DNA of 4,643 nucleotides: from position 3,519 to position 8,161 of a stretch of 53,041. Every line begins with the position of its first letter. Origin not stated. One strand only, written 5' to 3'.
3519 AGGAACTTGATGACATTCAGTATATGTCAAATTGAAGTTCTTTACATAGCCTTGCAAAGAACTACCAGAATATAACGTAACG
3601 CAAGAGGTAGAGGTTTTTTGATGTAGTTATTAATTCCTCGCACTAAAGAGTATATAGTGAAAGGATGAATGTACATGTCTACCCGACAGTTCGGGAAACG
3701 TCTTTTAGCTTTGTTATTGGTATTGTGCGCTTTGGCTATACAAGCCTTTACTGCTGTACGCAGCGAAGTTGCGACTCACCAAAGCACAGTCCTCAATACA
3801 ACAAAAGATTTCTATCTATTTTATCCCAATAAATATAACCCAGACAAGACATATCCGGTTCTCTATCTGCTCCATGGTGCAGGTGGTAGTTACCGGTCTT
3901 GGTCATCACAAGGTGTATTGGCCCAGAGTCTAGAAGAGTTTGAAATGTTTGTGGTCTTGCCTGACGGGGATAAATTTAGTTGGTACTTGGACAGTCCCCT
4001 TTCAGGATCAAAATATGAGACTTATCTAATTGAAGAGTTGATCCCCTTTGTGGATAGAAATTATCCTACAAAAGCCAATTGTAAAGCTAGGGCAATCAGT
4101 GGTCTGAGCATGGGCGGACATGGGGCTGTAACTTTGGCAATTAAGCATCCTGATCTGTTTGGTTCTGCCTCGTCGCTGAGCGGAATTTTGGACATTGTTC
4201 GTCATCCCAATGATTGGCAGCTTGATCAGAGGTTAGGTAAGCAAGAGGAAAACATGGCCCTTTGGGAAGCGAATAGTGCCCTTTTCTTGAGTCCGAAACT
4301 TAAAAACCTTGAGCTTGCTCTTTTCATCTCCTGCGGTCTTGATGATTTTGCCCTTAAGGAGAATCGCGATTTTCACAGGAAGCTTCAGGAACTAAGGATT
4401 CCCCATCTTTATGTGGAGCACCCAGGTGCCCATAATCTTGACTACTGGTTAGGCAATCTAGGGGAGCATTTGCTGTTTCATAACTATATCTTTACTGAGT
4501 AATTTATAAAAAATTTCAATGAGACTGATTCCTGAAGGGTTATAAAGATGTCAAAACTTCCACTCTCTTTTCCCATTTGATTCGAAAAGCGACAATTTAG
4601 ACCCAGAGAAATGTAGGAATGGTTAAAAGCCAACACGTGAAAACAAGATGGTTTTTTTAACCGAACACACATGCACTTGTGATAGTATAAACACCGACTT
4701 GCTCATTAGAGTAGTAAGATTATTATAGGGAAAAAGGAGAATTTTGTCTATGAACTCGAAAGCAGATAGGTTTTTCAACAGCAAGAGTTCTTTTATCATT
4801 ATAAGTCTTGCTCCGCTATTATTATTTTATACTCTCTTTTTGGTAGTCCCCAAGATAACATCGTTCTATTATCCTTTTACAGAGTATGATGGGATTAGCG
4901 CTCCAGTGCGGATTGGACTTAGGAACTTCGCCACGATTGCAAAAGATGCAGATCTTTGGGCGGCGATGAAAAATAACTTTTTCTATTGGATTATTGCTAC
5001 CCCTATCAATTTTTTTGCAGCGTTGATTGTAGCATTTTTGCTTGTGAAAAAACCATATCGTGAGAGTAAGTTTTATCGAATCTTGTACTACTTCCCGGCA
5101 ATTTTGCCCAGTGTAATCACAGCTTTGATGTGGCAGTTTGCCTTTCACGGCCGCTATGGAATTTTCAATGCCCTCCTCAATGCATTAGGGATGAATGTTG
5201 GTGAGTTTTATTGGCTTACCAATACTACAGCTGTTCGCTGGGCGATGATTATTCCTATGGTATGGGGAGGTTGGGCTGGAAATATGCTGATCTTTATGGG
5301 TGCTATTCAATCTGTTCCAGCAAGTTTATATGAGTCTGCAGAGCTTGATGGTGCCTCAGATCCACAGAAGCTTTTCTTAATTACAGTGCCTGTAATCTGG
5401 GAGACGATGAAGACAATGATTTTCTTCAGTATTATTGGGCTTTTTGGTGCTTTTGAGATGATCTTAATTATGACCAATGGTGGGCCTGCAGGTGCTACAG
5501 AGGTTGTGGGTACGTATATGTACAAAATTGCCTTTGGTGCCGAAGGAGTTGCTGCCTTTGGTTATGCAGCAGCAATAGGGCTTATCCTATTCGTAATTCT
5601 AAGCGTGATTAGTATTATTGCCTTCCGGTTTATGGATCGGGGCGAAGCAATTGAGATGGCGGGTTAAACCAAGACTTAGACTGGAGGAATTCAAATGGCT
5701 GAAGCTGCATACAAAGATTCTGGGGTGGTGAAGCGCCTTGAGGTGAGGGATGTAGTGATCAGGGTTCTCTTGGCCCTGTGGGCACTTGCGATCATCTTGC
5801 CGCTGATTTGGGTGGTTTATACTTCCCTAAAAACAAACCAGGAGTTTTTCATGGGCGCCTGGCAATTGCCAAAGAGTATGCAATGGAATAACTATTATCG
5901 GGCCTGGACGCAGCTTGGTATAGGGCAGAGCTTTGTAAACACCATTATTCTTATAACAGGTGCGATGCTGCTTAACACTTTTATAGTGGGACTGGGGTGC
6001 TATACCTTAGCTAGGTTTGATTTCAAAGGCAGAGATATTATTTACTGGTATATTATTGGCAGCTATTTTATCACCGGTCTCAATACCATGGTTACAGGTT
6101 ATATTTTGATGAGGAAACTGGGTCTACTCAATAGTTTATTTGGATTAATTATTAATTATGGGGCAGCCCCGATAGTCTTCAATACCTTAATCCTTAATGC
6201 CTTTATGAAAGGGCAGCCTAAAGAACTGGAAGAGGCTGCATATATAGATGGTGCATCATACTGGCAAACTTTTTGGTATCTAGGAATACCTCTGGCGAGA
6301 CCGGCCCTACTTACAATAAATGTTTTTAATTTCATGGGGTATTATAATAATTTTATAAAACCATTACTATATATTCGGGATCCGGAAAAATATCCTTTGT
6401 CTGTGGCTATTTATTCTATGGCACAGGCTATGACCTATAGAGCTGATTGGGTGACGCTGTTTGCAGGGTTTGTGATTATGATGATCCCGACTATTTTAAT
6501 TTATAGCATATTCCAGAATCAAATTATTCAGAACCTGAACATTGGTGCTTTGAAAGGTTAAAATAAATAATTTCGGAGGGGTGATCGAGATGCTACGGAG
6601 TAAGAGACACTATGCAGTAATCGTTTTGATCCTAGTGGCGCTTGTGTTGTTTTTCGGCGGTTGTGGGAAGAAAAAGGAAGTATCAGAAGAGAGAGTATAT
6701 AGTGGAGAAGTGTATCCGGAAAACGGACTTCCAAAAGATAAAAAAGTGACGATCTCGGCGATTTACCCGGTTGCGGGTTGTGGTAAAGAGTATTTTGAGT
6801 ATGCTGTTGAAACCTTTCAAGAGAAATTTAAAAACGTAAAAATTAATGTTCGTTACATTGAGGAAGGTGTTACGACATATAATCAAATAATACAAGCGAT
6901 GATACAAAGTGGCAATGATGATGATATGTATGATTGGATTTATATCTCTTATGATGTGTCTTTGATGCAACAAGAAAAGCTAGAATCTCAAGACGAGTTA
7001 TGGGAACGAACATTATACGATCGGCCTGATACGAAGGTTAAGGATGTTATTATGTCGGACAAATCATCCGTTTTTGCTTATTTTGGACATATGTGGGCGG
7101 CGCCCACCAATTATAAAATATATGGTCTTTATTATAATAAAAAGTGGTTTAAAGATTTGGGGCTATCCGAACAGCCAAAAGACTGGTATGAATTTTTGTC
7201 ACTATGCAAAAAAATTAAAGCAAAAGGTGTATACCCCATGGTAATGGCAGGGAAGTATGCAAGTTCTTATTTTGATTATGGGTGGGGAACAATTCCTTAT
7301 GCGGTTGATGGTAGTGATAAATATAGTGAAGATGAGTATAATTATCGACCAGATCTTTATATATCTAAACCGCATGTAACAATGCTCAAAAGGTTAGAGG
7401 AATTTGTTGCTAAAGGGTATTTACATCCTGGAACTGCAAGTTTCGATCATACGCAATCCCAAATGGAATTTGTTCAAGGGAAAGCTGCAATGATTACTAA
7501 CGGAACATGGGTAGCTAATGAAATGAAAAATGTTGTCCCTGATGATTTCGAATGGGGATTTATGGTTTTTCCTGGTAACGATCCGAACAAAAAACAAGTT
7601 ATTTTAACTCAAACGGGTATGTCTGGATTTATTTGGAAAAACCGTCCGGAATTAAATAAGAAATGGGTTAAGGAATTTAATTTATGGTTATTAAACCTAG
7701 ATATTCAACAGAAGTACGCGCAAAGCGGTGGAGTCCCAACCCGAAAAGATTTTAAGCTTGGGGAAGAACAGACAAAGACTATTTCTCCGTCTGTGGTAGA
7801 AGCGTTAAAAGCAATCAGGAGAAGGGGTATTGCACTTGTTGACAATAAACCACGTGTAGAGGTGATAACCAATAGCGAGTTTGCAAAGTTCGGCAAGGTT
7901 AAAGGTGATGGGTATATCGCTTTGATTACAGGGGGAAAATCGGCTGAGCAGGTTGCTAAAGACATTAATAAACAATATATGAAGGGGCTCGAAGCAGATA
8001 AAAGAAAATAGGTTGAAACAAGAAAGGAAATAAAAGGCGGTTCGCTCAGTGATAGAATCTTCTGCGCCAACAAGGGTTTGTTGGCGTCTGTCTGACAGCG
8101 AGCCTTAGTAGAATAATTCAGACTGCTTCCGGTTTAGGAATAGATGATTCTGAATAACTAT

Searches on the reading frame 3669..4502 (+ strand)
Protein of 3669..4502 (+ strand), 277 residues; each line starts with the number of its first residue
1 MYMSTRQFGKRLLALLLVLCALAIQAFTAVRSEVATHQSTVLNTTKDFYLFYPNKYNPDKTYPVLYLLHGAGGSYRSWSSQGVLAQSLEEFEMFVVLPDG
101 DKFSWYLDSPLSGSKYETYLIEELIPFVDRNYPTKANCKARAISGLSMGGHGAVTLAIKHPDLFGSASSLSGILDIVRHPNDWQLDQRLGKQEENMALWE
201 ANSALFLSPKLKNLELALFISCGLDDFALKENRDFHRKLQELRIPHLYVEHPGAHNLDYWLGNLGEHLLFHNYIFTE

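Call 72: search_protein_families(library=pfam, proteins=[window:3669-4502:+], max_evalue=0.00001)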
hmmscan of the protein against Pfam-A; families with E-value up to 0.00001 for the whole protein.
window:3669-4502:+ (277 aa): 1 family
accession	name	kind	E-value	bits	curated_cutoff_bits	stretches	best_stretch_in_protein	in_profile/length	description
PF00756.26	Esterase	-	1.4e-32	113.9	22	1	39-268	1-248/251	Putative esterase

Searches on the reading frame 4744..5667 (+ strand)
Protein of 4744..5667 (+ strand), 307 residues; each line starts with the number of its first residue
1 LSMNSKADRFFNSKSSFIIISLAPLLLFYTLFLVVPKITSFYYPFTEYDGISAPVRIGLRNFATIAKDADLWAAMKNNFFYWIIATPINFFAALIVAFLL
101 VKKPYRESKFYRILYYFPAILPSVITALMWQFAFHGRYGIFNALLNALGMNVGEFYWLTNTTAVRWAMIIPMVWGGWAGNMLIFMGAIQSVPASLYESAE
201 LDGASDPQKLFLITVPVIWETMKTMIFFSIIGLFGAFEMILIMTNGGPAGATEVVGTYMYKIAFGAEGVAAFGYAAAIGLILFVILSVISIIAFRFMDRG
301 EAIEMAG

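Call 72: search_protein_families(library=pfam, proteins=[window:4744-5667:+], max_evalue=0.00001)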
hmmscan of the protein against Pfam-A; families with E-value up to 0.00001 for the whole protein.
window:4744-5667:+ (307 aa): 1 family
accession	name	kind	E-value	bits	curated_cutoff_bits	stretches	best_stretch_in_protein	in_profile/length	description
PF00528.27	BPD_transp_1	-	1.8e-13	51.1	26.4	1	92-298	4-179/184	Binding-protein-dependent transport system inner membrane component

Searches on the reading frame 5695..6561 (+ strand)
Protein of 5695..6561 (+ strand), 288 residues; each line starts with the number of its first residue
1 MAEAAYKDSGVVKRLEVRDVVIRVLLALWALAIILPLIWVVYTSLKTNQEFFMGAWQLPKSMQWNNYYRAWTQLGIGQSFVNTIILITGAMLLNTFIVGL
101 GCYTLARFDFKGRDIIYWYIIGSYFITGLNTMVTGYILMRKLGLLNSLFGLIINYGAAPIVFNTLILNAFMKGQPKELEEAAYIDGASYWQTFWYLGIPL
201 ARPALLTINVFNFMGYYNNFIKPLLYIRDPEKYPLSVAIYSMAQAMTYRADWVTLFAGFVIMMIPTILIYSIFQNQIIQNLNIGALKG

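Call 72: search_protein_families(library=pfam, proteins=[window:5695-6561:+], max_evalue=0.00001)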
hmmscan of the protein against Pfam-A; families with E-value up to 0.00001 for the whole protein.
window:5695-6561:+ (288 aa): 1 family
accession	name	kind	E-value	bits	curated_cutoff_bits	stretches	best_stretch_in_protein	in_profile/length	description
PF00528.27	BPD_transp_1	-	1e-13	51.8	26.4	1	101-279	5-180/184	Binding-protein-dependent transport system inner membrane component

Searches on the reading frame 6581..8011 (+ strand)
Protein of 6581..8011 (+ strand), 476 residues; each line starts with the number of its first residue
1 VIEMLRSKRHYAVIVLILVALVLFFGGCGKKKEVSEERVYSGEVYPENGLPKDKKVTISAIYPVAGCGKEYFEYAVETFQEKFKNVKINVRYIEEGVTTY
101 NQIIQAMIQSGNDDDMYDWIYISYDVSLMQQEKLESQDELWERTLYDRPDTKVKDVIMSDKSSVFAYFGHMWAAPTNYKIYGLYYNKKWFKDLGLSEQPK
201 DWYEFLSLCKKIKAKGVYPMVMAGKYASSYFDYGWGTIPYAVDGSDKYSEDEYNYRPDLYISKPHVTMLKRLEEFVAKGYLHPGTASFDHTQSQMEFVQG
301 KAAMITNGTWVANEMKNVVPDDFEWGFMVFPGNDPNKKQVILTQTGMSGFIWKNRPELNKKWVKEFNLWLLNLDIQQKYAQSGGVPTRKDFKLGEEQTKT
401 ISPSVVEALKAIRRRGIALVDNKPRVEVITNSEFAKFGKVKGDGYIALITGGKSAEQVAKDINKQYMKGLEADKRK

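Call 72: search_protein_families(library=pfam, proteins=[window:6581-8011:+], max_evalue=0.00001)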
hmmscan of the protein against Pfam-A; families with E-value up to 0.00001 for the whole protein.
window:6581-8011:+ (476 aa): 2 families
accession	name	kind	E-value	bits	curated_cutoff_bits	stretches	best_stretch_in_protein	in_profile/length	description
PF01547.30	SBP_bac_1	-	2e-25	90.9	26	1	70-366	6-296/307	Bacterial extracellular solute-binding protein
PF13416.11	SBP_bac_8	-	6.8e-20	72.4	27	1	75-396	2-270/279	Bacterial extracellular solute-binding protein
